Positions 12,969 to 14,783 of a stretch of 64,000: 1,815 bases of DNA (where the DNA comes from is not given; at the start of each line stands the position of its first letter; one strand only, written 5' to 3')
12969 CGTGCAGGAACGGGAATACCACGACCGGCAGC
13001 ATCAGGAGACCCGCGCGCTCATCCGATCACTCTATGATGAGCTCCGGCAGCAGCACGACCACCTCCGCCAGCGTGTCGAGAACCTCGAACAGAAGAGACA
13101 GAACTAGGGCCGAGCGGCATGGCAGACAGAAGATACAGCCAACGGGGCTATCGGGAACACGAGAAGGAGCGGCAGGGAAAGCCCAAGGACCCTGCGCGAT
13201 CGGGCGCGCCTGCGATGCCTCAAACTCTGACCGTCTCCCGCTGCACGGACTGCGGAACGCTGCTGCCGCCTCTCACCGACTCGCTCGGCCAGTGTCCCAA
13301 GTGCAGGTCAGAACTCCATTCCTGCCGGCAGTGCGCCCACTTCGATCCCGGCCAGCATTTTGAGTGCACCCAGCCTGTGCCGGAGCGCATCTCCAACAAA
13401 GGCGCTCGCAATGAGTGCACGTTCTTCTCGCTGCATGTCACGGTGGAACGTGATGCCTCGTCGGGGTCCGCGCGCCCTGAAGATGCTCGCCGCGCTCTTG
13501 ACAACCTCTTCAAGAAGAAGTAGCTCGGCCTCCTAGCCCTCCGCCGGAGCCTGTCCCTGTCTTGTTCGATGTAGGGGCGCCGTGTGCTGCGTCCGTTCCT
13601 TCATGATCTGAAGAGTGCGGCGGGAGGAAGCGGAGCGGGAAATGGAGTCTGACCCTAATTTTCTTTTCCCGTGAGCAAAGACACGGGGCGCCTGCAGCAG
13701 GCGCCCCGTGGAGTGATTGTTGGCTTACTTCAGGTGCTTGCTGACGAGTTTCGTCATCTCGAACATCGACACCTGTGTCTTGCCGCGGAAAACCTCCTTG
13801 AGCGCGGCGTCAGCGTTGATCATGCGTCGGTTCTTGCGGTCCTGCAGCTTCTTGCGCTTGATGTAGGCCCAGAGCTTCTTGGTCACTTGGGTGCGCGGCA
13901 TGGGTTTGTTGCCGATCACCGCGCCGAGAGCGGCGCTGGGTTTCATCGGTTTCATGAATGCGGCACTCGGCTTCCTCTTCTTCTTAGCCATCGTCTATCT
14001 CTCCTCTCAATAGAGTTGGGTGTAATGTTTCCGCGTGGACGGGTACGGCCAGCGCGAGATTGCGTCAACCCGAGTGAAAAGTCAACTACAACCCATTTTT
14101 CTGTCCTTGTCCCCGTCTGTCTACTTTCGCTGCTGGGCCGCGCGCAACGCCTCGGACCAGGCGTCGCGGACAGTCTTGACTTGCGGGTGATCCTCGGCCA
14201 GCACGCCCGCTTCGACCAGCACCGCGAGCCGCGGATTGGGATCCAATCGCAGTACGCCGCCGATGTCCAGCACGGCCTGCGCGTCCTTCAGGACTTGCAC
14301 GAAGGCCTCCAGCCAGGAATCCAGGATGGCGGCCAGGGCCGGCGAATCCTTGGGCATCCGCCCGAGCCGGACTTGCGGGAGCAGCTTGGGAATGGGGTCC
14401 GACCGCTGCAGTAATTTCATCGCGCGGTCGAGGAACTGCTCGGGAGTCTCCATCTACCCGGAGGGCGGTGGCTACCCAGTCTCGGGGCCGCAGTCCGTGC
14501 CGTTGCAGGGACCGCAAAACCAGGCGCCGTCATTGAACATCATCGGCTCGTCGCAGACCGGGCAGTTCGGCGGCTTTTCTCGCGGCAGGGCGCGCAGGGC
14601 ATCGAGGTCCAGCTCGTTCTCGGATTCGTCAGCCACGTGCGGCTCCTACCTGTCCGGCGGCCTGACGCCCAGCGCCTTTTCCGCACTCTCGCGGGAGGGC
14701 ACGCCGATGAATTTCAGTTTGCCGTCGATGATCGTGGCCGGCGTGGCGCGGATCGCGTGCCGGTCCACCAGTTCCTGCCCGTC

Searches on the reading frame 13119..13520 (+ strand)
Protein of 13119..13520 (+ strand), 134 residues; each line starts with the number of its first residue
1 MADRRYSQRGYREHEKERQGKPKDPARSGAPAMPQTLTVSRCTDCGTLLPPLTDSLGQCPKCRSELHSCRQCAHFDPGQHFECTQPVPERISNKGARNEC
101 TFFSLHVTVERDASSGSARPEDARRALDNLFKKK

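Call 6: search_protein_families(library=pfam, proteins=[window:13119-13520:+], max_evalue=1)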
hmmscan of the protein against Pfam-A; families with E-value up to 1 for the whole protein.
window:13119-13520:+ (134 aa): 9 families
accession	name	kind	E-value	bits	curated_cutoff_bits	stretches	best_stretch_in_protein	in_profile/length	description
PF02318.22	FYVE_2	-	0.016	15.8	27.2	1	34-83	49-97/118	FYVE-type zinc finger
PF23458.2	DUF7130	-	0.026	14.8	35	1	24-65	39-79/89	Domain of unknown function (DUF7130)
PF12172.15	zf-ChsH2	-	0.047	13.9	23.2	1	34-64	6-33/37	ChsH2, rubredoxin-like zinc ribbon domain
PF07191.17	Zn_ribbon_6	-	0.22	12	25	1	39-74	16-47/67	Double zinc ribbon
PF23470.1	Zn_ribbon_PF0610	-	0.26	11.5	26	1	41-65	3-27/39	PF0610 rubredoxin-like zinc beta-ribbon domain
PF25207.1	DUF7837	-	0.3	11.5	27.8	1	54-68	3-17/47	Domain of unknown function (DUF7837)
PF08274.17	Zn_Ribbon_YjdM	-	0.44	11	30.8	1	55-65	1-11/30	PhnA Zinc-Ribbon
PF02150.21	Zn_ribbon_RPB9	-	0.46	10.8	25.2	0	42-65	4-30/36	RNA polymerases M/15 Kd subunit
PF12773.13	DZR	-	0.78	10.4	27.3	0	42-74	1-32/45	Double zinc ribbon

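Call 7: search_protein_families(library=ncbifam, proteins=[window:13119-13520:+], max_evalue=1)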
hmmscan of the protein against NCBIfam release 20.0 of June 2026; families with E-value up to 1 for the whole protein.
window:13119-13520:+ (134 aa): 3 families
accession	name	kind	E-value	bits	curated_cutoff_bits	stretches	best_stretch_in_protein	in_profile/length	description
NF001605.0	PRK00398.1-2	equivalog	0.0022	17.9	63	1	41-64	3-26/43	DNA-directed RNA polymerase subunit P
NF041909.1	HVO_2753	equivalog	0.0033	17.3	80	1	38-74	8-44/59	HVO_2753 family zinc finger protein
TIGR00100.1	hypA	equivalog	0.021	14.9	88.1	1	40-70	71-101/116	hydrogenase maturation nickel metallochaperone HypA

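Call 56: find_homologous_proteins(query=window:13119-13520:+)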
Query window:13119-13520:+ (134 aa): 279 proteins with E <= 0.001 among 290 candidates; the best 120 are listed.
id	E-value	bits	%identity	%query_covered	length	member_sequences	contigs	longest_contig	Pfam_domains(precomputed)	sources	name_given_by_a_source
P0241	2.4e-75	269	87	100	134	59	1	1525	-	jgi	-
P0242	1.0e-73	264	87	100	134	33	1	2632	-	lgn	-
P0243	3.2e-72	259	85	100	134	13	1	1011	-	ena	-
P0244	1.4e-71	257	86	100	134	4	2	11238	-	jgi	jgi:hypothetical protein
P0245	2.7e-70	253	84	100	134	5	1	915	-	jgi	-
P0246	6.3e-70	251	83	100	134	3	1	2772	-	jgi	jgi:hypothetical protein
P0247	7.3e-70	251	80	100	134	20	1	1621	-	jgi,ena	-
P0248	1.2e-68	247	82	100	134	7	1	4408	-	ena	-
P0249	9.1e-68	244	80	100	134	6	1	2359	-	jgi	-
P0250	1.5e-67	244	80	100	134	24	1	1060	-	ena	-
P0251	4.0e-67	242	81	100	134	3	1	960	-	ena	-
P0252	1.9e-66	240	80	100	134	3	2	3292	-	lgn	-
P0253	2.2e-66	240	81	100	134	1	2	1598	-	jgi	-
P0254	3.0e-66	239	77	100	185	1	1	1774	-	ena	-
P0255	2.9e-65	236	77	99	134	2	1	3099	-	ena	-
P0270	3.4e-55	204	68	99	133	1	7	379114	-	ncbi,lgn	-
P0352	7.9e-42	160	71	75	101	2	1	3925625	-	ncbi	-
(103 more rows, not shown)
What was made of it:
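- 13119..13523 (+): Downstream zinc-ribbon gene (134 aa), probably co-transcribed here; a neighbour, not part of the family's conserved unit. The gene is conserved on its own in Nitrospiraceae, Nitrospirota and Rokubacteria (call 56).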

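Call 57: find_encoding_contigs(protein=P0352, flank=5000, max_places=1)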
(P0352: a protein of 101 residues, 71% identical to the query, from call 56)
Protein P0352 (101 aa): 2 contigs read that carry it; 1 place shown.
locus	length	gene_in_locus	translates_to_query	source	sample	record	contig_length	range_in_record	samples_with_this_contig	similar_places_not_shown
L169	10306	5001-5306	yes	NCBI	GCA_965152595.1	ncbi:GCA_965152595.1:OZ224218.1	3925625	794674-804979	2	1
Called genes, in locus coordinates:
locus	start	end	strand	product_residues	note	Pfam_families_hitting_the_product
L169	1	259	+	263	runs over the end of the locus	PF02361:CbiQ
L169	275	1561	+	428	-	PF00174:Oxidored_molyb, PF03404:Mo-co_dimer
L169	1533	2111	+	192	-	PF00034:Cytochrom_C, PF13442:Cytochrome_CBB3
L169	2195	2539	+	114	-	PF07238:PilZ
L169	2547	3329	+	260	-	PF00795:CN_hydrolase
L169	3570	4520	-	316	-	PF05368:NmrA, PF13460:NAD_binding_10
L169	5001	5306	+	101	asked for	-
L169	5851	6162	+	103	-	-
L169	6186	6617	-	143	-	PF01850:PIN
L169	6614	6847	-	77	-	PF22513:FitA-like_RHH, PF03869:Arc (weak)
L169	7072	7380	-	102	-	PF13470:PIN_3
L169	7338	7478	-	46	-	-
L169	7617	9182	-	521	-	PF04675:DNA_ligase_A_N, PF01068:DNA_ligase_A_M, PF04679:DNA_ligase_A_C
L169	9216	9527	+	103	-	PF00440:TetR_N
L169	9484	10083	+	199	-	PF16925:TetR_C_13, PF21993:TetR_C_13_2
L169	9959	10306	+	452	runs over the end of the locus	PF15902:Sortilin-Vps10 (faint), PF25852:DUF6242_C (faint), PF02012:BNR (faint)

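Call 58: find_encoding_contigs(protein=P0270, flank=5000, max_places=1)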
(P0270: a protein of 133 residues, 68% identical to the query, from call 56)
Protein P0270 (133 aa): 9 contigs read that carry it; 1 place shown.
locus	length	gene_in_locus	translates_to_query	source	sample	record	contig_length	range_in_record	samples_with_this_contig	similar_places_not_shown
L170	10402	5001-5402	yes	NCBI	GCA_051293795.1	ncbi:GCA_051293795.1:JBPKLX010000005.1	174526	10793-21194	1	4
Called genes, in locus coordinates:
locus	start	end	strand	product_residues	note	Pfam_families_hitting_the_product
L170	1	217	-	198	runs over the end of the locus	-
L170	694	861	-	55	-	-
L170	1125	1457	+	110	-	-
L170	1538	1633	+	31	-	-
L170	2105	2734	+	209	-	-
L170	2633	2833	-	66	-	-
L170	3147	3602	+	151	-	-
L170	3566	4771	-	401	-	-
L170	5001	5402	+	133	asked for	-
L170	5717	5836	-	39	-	-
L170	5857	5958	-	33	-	-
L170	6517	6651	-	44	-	-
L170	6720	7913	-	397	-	PF00515:TPR_1 (faint), PF07719:TPR_2 (faint), PF13414:TPR_11 (weak), PF13432:TPR_16, PF14559:TPR_19 (weak), PF13431:TPR_17 (weak), PF13432:TPR_16 (weak), PF14559:TPR_19, +3 more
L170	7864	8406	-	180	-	-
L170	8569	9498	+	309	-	PF08240:ADH_N, PF00107:ADH_zinc_N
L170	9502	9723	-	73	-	PF00248:Aldo_ket_red (weak)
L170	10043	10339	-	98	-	PF00248:Aldo_ket_red (weak)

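Call 78: search_protein_families(library=phrogs, proteins=[window:13119-13520:+], max_evalue=0.01)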
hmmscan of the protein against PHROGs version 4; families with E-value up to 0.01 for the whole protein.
window:13119-13520:+ (134 aa): 0 families

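Call 79: search_protein_families(library=padloc, proteins=[window:13119-13520:+], max_evalue=0.01)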
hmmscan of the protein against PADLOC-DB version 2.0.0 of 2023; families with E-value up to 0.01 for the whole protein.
window:13119-13520:+ (134 aa): 0 families

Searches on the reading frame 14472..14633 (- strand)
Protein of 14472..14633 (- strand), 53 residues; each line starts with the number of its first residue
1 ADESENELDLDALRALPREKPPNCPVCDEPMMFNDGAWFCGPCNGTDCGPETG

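Call 6: search_protein_families(library=pfam, proteins=[window:14472-14633:-], max_evalue=1)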
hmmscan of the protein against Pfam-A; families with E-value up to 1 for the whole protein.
window:14472-14633:- (53 aa): 5 families
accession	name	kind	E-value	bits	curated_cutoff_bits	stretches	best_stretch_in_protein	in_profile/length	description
PF21302.3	Zn_ribbon_RlmA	-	0.058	13.8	27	1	23-41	2-20/44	RlmA, N-terminal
PF18912.6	DZR_2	-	0.068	13.5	27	1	21-44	7-28/56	Double zinc ribbon domain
PF03107.22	C1_2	-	0.097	13.5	26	1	15-44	11-40/48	C1 domain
PF06677.18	Auto_anti-p27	-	0.15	12.6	24.1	1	23-43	17-39/40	Sjogren's syndrome/scleroderma autoantigen 1 (Autoantigen p27)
PF25164.1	CoiA_N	-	0.25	11.3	26.3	1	9-33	5-29/50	Competence protein CoiA, N-terminal domain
